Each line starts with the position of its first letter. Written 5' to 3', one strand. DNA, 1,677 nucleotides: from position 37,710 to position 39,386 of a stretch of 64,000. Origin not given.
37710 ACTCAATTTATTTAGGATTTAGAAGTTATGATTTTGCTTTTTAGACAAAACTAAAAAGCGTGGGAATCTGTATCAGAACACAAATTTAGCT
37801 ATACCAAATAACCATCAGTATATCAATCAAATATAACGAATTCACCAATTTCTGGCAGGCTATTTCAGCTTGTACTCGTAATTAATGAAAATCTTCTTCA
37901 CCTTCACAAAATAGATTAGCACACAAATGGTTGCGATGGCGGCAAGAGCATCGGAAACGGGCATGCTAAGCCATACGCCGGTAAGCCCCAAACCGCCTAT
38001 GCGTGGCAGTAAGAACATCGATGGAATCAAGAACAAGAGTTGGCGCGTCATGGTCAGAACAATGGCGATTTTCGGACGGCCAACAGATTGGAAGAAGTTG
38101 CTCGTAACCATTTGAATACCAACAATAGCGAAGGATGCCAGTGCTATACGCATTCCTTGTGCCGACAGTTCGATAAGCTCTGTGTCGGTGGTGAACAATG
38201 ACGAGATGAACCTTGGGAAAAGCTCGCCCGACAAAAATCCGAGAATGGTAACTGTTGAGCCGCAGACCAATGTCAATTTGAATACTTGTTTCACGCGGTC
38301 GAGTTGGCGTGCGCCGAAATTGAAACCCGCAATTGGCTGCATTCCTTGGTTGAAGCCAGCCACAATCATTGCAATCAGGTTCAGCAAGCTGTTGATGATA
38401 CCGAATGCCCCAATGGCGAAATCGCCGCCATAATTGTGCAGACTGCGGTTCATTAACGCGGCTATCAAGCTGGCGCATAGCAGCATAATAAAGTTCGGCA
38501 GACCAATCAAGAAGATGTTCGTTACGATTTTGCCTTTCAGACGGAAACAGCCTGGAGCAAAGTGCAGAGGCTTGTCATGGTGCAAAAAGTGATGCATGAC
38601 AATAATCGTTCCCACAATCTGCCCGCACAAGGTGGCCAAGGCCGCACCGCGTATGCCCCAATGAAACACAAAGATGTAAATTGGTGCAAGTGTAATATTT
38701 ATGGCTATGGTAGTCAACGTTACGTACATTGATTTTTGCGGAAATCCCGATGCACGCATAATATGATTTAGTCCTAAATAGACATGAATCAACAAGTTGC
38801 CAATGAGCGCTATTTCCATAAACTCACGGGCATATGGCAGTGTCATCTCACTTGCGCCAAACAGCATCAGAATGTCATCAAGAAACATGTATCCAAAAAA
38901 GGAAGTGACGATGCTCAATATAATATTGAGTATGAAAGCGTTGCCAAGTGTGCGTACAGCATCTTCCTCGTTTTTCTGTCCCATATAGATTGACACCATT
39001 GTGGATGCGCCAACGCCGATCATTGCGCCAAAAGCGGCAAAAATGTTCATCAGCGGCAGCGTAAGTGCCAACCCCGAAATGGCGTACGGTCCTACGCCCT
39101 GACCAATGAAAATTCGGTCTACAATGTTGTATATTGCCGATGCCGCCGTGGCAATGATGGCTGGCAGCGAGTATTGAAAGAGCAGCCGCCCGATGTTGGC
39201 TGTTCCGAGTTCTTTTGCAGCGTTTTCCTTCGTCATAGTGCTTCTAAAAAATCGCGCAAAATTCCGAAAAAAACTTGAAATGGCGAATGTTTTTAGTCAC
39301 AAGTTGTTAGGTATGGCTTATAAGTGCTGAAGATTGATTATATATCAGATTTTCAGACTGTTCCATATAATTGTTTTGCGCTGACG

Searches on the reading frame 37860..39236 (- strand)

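Call 5: search_protein_families(library=pfam, proteins=[window:37860-39236:-])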
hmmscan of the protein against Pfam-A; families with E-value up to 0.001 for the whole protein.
window:37860-39236:- (458 aa): 2 families
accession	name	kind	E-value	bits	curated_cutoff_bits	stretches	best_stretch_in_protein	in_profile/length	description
PF01554.23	MatE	-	1.5e-46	158.5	24.9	2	25-186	1-161/161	MatE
PF01943.22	Polysacc_synt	-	1.2e-07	31.9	28.2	1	63-297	42-263/274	Polysaccharide biosynthesis protein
